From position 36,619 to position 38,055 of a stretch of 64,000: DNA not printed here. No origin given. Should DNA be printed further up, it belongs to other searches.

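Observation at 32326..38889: Four tandem stand-alone FIST sensor genes feeding directly into a sensor-less coiled-coil PP2C: a candidate split sensor-phosphatase module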

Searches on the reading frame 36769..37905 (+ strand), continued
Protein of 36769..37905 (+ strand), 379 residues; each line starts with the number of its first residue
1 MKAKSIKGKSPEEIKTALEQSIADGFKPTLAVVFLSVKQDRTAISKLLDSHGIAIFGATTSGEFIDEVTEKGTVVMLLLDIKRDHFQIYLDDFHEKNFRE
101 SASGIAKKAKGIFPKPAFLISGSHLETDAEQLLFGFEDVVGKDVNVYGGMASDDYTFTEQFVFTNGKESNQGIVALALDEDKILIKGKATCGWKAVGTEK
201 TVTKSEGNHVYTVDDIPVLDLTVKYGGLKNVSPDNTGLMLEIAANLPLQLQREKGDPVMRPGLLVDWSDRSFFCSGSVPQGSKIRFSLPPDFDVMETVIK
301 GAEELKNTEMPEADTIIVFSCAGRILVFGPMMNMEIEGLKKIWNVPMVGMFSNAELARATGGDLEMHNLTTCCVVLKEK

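Call 22: find_related_loci(query=A2, collection=genome_contigs, flank=8000)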
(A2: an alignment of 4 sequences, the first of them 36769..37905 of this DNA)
Query A2 (379 aa) in genome_contigs; peptide patterns used: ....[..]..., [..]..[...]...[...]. (x = any residue, [..] = any of these).
599 stretches matched a pattern (row limit reached: there are more); 493 encode a relative of the query (tblastn E <= 1e-3); the best 80 are kept; 80 distinct loci.
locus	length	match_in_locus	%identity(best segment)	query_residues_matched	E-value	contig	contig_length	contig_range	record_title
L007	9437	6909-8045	93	1-379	0e+0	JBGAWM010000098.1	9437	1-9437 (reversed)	MAG: Ignavibacteriaceae bacterium isolate MAG_AAO_AS.18 AAOAS-18_NODE_98_length_9437_cov_17.914316, whole genome shotgun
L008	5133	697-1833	87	1-379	0e+0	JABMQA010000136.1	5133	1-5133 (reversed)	MAG: Bacteroidetes bacterium isolate bin.444 k141_812828, whole genome shotgun sequence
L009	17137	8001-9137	85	1-379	0e+0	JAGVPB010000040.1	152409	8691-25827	MAG: Bacteroidales bacterium isolate DeMMO3_5 c_000000042900, whole genome shotgun sequence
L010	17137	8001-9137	85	1-379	0e+0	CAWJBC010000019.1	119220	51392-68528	MAG: uncultured Bacteroidales bacterium isolate MFD04716.bin.1.251 genome assembly, contig: contig_9099, whole genome sh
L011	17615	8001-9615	85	1-379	0e+0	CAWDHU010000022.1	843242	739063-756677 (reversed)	MAG: uncultured Bacteroidales bacterium isolate MFD04716.bin.1.37 genome assembly, contig: contig_7326, whole genome sho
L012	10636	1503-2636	85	1-378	0e+0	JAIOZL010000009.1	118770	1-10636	MAG: Bacteroidales bacterium isolate Tobar13.5m-G8 Tobar13-5m-C129, whole genome shotgun sequence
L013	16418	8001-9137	83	1-379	0e+0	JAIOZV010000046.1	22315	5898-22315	MAG: Bacteroidales bacterium isolate Tobar13m-G16 Tobar13m-C2549, whole genome shotgun sequence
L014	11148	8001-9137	83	1-379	0e+0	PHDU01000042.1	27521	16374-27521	MAG: Bacteroidetes bacterium HGW-Bacteroidetes-1 bjp_ig2103_scaffold_845, whole genome shotgun sequence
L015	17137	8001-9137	83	1-379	0e+0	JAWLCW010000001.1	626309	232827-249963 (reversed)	MAG: Mariniphaga sp. isolate 15dZY3.bin.73 NODE_11_length_626309_cov_36.790829, whole genome shotgun sequence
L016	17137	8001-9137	83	1-379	0e+0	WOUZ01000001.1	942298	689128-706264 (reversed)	MAG: Bacteroidetes bacterium isolate X2_MetaBAT.6 scaffold_0, whole genome shotgun sequence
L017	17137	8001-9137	81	1-379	0e+0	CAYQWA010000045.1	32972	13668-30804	MAG TPA_asm: uncultured Bacteroidales bacterium isolate SRP077602_co7_588 genome assembly, contig: NODE_6470_length_3297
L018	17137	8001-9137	83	1-379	0e+0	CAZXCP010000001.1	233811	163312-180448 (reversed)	MAG TPA_asm: uncultured Ignavibacteriaceae bacterium isolate binchicken_co277_195 genome assembly, contig: NODE_115_leng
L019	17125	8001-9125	83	1-375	0e+0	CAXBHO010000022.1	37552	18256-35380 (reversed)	MAG TPA_asm: uncultured Balneola sp. isolate ERR2762128_binner123_Refined_57 genome assembly, contig: ERZ3421942.1407, w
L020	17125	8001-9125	83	5-379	0e+0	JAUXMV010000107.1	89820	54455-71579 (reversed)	MAG: Bacteroidales bacterium isolate C1_concoct.bin.122 C1_k141_203804, whole genome shotgun sequence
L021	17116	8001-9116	84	8-379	0e+0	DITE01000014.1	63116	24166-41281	MAG TPA_asm: Bacteroidales bacterium UBA6192 UBA6192_contig_14355, whole genome shotgun sequence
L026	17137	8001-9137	80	1-379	0e+0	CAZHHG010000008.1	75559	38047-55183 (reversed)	MAG TPA_asm: uncultured Melioribacter sp. isolate SRP278314_co1_185 genome assembly, contig: NODE_442_length_75559_cov_5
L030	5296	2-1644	75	1-379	0e+0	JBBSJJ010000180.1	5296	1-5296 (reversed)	MAG: Chitinophagales bacterium isolate LS4_maxbin2.429 LS4_maxbin2.429_K_3472436_L_5296_cov_22.9550, whole genome shotgu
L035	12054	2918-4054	75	1-379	0e+0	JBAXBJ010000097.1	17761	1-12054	MAG: Bacteroidota bacterium isolate ELA164 MAG164_97, whole genome shotgun sequence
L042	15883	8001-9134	74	1-378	0e+0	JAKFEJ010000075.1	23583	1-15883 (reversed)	MAG: Chitinophagaceae bacterium isolate LC070 contig-124_1876, whole genome shotgun sequence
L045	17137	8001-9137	73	1-379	0e+0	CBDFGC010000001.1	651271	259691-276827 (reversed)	MAG: Chitinophagaceae bacterium isolate 413e2669-0194-4754-a649-15a072f65956 genome assembly, contig: contig_1, whole ge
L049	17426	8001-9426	74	1-379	0e+0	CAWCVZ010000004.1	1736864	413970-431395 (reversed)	MAG: uncultured Ignavibacteria bacterium isolate MFD05442.bin.1.213 genome assembly, contig: contig_12291, whole genome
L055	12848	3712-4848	72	1-379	0e+0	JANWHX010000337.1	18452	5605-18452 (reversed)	MAG: Chitinophagaceae bacterium isolate CRAIB_MAG26 c_000000109971, whole genome shotgun sequence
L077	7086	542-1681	71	1-379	0e+0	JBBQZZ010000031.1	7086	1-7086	MAG: Chitinophagales bacterium isolate Co_metawrap_2268 Cmw_2268_k141_2114857_length_7086_cov_46.9470, whole genome shot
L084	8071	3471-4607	69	1-379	0e+0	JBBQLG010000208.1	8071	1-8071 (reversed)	MAG: Cytophagales bacterium isolate Co_metawrap_517 Cmw_517_k141_29516709_length_8071_cov_7.0000, whole genome shotgun s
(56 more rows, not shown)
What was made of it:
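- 36769..37908 (+): FIST4 (F4), stand-alone FIST protein of 379 aa. It is the most conserved subtype and usually the one next to the output enzyme. Orthologs at 69-93% identity occur in 80 species genomes (call 22).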

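Call 27: search_protein_families(library=pfam, alignment_id=A3, max_evalue=0.001)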
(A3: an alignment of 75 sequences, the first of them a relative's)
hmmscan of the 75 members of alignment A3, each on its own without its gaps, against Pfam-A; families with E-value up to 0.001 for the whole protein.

A. member 1, L001:11149-12117:+ (323 aa): 1 family
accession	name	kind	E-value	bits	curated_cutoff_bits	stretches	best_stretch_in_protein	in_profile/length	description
PF07228.17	SpoIIE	-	1.2e-30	107.3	25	1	134-322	1-191/192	Stage II sporulation protein E (SpoIIE)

B. families by the number of members that match (of 75 scanned): 15 families
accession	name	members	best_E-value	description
PF02518.31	HATPase_c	59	3.7e-26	Histidine kinase-, DNA gyrase B-, and HSP90-like ATPase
PF00512.31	HisKA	58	6.1e-09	His Kinase A (phospho-acceptor) domain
PF14501.12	HATPase_c_5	30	1.4e-06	GHKL domain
PF07228.17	SpoIIE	9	3.6e-35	Stage II sporulation protein E (SpoIIE)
PF13589.12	HATPase_c_3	5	0.00018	Histidine kinase-, DNA gyrase B-, and HSP90-like ATPase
PF07969.17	Amidohydro_3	2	1.3e-16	Amidohydrolase family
PF07110.17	EthD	2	1e-12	EthD domain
PF01979.26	Amidohydro_1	2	3.1e-10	Amidohydrolase family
PF05635.17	23S_rRNA_IVP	1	1.2e-24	23S rRNA-intervening sequence protein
PF02498.22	Bro-N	1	2.9e-07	BRO family, N-terminal domain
PF13424.12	TPR_12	1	2.1e-06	Tetratricopeptide repeat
PF13181.12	TPR_8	1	0.00018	Tetratricopeptide repeat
PF16134.10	THOC2_N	1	0.0002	THO complex subunit 2 N-terminus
PF25614.1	PhiKZ_VTX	1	0.00026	Bacteriophage PhiKZ vertex-binding protein gp28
PF13428.12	TPR_14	1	0.00058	Tetratricopeptide repeat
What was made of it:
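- On SpoIIE/PPM (PP2C) phosphatases (PF07228): The intact ortholog scores 107 bits over the full profile (call 27).
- Closest known: NosP-NosK/NahK. Same: Most relatives of this locus also have a short histidine kinase as partner (call 27).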

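Call 32: search_solved_structures(query=A2, max_evalue=1, show_alignments=1)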
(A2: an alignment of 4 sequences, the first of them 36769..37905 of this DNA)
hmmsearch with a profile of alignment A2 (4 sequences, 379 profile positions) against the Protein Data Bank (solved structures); distinct sequences matched with E-value up to 1: 3.
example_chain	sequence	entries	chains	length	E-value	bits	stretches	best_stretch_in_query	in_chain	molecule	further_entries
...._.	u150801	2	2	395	0.16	14.1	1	298-358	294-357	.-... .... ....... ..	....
29hg_A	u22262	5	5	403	0.17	14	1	298-358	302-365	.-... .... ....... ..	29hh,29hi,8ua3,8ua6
1xxa_A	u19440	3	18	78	0.88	11.7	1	123-160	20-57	ARGININE REPRESSOR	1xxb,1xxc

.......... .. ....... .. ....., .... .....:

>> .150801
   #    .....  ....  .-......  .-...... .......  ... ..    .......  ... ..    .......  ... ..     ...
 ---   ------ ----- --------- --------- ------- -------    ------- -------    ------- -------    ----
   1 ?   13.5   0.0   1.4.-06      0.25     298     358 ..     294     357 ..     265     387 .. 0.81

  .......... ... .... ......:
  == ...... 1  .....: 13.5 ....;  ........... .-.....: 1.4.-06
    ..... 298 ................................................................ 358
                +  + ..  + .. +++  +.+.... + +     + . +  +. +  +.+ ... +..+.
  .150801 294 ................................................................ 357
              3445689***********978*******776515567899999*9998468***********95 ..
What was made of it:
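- On NosP (NCBIfam NF041558, equivalog): No solved bacterial FIST structure is available for mapping a heme site (call 32).
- Tried and rejected: A sequence search of the PDB found no bacterial FIST structure, only FBXO22 at E 0.16 (call 32).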

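Call 40: search_protein_families(library=pfam, proteins=[L026:9141-11804:+, L049:9431-11095:+, L045:9148-11898:+, L077:3082-5250:+, L084:5786-7417:+, L030:1688-3784:+, L055:4915-6408:+, L035:4058-7993:+, L042:9222-13088:+, L011:9619-14598:+], max_evalue=0.0001)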
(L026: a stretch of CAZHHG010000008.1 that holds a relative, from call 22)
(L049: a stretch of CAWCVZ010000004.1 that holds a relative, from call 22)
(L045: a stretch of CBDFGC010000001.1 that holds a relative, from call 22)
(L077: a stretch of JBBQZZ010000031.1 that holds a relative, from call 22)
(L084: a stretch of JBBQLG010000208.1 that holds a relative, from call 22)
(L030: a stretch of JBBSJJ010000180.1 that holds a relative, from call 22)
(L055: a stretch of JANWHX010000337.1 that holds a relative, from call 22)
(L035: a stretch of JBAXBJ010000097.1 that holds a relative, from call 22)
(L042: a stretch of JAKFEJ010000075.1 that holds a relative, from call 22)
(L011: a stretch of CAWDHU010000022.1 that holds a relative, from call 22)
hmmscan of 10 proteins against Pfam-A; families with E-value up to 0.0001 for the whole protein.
L026:9141-11804:+ (888 aa): 1 family
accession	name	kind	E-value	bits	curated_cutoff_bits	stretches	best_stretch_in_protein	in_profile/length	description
PF07228.17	SpoIIE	-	4.1e-32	112.1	25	1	700-887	2-191/192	Stage II sporulation protein E (SpoIIE)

L049:9431-11095:+ (555 aa): 0 families

L045:9148-11898:+ (917 aa): 2 families
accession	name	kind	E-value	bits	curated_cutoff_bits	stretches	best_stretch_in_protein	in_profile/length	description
PF02518.31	HATPase_c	-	1.4e-23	83.9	26.4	1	803-915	4-109/111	Histidine kinase-, DNA gyrase B-, and HSP90-like ATPase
PF00512.31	HisKA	-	3e-05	24.4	26.9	1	669-752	2-64/66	His Kinase A (phospho-acceptor) domain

L077:3082-5250:+ (723 aa): 3 families
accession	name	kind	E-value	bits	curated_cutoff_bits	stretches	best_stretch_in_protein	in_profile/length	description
PF02518.31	HATPase_c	-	2.5e-22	79.8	26.4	1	610-722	4-109/111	Histidine kinase-, DNA gyrase B-, and HSP90-like ATPase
PF00512.31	HisKA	-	4.9e-05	23.7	26.9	0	480-514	2-41/66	His Kinase A (phospho-acceptor) domain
PF14501.12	HATPase_c_5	-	7.4e-05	23.1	22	0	609-712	3-94/102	GHKL domain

L084:5786-7417:+ (544 aa): 2 families
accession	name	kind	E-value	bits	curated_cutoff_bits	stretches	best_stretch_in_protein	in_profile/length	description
PF02518.31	HATPase_c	-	3.5e-22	79.4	26.4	1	432-543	5-108/111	Histidine kinase-, DNA gyrase B-, and HSP90-like ATPase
PF00512.31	HisKA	-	2.9e-07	30.9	26.9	1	299-382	2-66/66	His Kinase A (phospho-acceptor) domain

L030:1688-3784:+ (699 aa): 3 families
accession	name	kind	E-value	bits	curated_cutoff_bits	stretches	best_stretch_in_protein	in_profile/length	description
PF02518.31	HATPase_c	-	2.6e-20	73.4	26.4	1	567-698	4-109/111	Histidine kinase-, DNA gyrase B-, and HSP90-like ATPase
PF13424.12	TPR_12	-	2.1e-06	28.3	30.1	0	86-118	3-35/77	Tetratricopeptide repeat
PF00512.31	HisKA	-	5.6e-06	26.8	26.9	1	433-517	2-65/66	His Kinase A (phospho-acceptor) domain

L055:4915-6408:+ (498 aa): 2 families
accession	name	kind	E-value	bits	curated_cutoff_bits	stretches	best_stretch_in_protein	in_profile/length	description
PF07969.17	Amidohydro_3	-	1.3e-16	61.6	29.7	2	276-476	263-471/472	Amidohydrolase family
PF01979.26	Amidohydro_1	-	1.9e-09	37.7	25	0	363-475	242-344/345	Amidohydrolase family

L035:4058-7993:+ (1312 aa): 2 families
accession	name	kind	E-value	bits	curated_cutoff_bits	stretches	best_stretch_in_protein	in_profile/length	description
PF02518.31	HATPase_c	-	1.6e-22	80.5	26.4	1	1192-1309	5-109/111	Histidine kinase-, DNA gyrase B-, and HSP90-like ATPase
PF00512.31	HisKA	-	5e-07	30.1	26.9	1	1061-1142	2-66/66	His Kinase A (phospho-acceptor) domain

L042:9222-13088:+ (1289 aa): 2 families
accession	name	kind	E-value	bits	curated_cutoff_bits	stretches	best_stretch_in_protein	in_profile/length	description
PF02518.31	HATPase_c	-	2e-24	86.6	26.4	1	1176-1287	4-108/111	Histidine kinase-, DNA gyrase B-, and HSP90-like ATPase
PF00512.31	HisKA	-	8.9e-08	32.5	26.9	1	1046-1126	2-65/66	His Kinase A (phospho-acceptor) domain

L011:9619-14598:+ (1660 aa): 2 families
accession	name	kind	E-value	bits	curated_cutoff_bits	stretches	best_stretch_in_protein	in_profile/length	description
PF02518.31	HATPase_c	-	3.9e-24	85.7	26.4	1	1538-1656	4-109/111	Histidine kinase-, DNA gyrase B-, and HSP90-like ATPase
PF00512.31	HisKA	-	2.2e-06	28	26.9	1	1408-1489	2-66/66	His Kinase A (phospho-acceptor) domain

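Call 57: search_protein_families(library=ncbifam, proteins=[window:36769-37905:+, L001:11149-12117:+, L002:11141-12196:+], max_evalue=0.01)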
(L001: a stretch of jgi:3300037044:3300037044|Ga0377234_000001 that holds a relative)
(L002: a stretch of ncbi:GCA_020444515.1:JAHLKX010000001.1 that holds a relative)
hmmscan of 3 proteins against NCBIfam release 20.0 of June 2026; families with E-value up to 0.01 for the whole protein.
window:36769-37905:+ (379 aa): 1 family
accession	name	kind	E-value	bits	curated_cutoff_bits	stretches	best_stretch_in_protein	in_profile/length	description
NF041558.1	NosP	equivalog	6.8e-07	28.7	450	1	11-175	8-181/368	nitric oxide-sensing protein NosP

L001:11149-12117:+ (323 aa): 5 families
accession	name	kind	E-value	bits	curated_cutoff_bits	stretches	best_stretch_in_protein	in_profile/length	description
NF038263.1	prot_phos_SiaA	equivalog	4e-10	38.9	700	1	46-322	375-657/658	biofilm regulation protein phosphatase SiaA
TIGR02865.1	spore_II_E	equivalog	4.1e-10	38.4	490.8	1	229-322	673-763/764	stage II sporulation protein E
NF045505.1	RR_RssB_Pseudo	equivalog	5.4e-09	35.6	700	1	65-271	131-346/394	two-component system response regulator RssB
TIGR04400.1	RK_trnsloc_Pase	equivalog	3.9e-05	22.9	200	1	84-223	123-264/358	Arg-Lys translocation region protein phosphatase RktP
TIGR01436.1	glu_cys_lig_pln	equivalog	0.0097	14.4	463.15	0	55-126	50-119/446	glutamate--cysteine ligase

L002:11141-12196:+ (352 aa): 81 families (the best 25 are shown)
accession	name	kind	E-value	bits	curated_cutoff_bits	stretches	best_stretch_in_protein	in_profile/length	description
NF008468.0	PRK11360.1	equivalog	2.3e-46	158.4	646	1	9-351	314-609/616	two-component system sensor histidine kinase AtoS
NF052574.1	HisKinEspCMyxo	equivalog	4.5e-42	144.2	1200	1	84-350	399-637/785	serine histidine kinase EspC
NF038348.1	T2SS_HK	subfamily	3.2e-40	138.1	450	1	22-351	247-574/574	histidine kinase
NF010411.0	PRK13837.1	equivalog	2.1e-38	131.9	647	1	77-351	425-676/828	two-component system VirA-like sensor kinase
NF007688.0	PRK10364.1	equivalog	3.1e-34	118.5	479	1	87-351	225-452/460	two-component system sensor histidine kinase ZraS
NF047466.1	hybrid_RR_LvrB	exception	1.7e-33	116.3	500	1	68-350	116-376/377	hybrid histidine kinase/response regulator LvrB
NF010076.0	PRK13557.1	subfamily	1.8e-33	115.8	631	1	87-351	148-395/540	histidine kinase famiy protein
NF052573.1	HisKinEspAMyxo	equivalog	1.2e-31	109.5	1400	1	81-348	363-609/755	serine histidine kinase EspA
NF046026.1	HisKinCckACaul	equivalog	1.3e-30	106.2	1000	1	85-351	285-533/678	cell cycle histidine kinase CckA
NF046020.1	HisKinCckABruc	equivalog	1.3e-30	106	1000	1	16-349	396-706/868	cell cycle histidine kinase CckA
NF041777.1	sens_FixL_Rhizob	equivalog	3.7e-28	98.4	850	1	82-350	242-481/485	sensor protein FixL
NF047497.1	HK_LIC_12097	equivalog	2.1e-25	89.3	500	1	23-350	83-366/367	LIC_12097 family sensor histidine kinase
NF047496.1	HK_LIC11548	equivalog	4.3e-23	81.9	750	1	81-350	339-589/589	LIC_11548 family sensor histidine kinase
NF053867.1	SprKinKinDBac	equivalog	1.1e-21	76.9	775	1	96-351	280-498/500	sporulation kinase KinD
NF047794.1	HisKinPtgB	equivalog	3.5e-21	75.1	1000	1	55-338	395-643/656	two-component system sensor histidine kinase PgtB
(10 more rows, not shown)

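Call 68: predict_structure(alignment_id=A6)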
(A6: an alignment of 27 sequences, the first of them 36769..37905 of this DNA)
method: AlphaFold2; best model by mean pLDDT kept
length: 379 residues; sequences in the alignment: 27
mean_pLDDT: 84.8   pTM: 0.86
mean pLDDT of the five models: 84.8, 81.7, 76.0, 73.0, 68.8
residues with pLDDT >= 90: 194; 70-90: 124; 50-70: 51; < 50: 10
segments of 3 or more residues with pLDDT < 50: 235-244
pLDDT, mean of each block of 10 residues (from residue 1): 95 97 96 95 96 97 82 94 97 84 97 97 80 91 91 80 95 96 91 75 86 88 62 47 56 62 73 77 78 86 92 94 80 90 94 78 62 91
secondary structure, 60 per line:
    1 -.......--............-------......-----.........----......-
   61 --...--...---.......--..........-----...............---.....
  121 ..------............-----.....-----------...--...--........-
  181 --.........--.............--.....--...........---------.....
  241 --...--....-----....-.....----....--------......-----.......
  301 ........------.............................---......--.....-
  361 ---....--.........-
elements in order: E2-8 H11-22 E30-35 H41-49 E54-59 E63-65 E68-70 E74-80 E86-92 H98-112 E116-122 H129-140 E146-150 E162-164 E167-169 E172-179 E183-191 E194-206 E209-213 H218-226 H236-240 E248-251 E257-260 E262-266 E271-274 E283-288 H294-308 E315-321 H322-343 E347-352 E355-359 E364-367 E370-378
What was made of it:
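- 36769..37908 (+): The AlphaFold2 model has pLDDT 84.8 and pTM 0.86 (call 68).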

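Call 70: find_encoding_contigs(protein=P0003, flank=7000, max_places=2)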
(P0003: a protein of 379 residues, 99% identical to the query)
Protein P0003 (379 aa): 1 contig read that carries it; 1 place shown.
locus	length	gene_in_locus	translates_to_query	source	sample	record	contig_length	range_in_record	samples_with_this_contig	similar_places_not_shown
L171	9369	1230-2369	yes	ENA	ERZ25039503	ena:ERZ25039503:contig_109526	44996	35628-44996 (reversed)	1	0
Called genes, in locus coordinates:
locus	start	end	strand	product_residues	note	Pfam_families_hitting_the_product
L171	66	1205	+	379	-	PF08495:FIST, PF10442:FIST_C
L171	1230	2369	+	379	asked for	PF08495:FIST, PF10442:FIST_C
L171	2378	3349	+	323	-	PF07228:SpoIIE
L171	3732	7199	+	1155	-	PF13474:SnoaL_3 (weak), PF07228:SpoIIE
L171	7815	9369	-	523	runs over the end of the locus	PF13505:OMP_b-brl (weak), PF18884:TSP3_bac, PF00691:OmpA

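Call 71: find_encoding_contigs(protein=P0012, flank=7000, max_places=2)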
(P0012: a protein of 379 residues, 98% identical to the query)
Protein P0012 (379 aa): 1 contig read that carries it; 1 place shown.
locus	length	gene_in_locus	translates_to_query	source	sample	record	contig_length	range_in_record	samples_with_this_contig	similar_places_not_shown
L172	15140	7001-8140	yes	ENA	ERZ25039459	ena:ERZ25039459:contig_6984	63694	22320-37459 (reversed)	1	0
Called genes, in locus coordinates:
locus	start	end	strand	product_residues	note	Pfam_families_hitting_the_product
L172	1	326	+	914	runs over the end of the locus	PF07494:Reg_prop (faint), PF07495:Y_Y_Y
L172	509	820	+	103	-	-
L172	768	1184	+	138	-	PF07228:SpoIIE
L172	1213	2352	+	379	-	PF08495:FIST, PF10442:FIST_C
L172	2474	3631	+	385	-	PF08495:FIST, PF10442:FIST_C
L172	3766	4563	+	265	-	PF19578:DUF6090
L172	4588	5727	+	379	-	PF08495:FIST, PF10442:FIST_C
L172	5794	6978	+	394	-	PF08495:FIST, PF10442:FIST_C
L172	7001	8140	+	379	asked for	PF08495:FIST, PF10442:FIST_C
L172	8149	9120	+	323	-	PF07228:SpoIIE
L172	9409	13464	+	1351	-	PF13474:SnoaL_3 (weak), PF07228:SpoIIE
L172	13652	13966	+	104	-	PF01740:STAS, PF13466:STAS_2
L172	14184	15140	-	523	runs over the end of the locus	PF18884:TSP3_bac, PF00691:OmpA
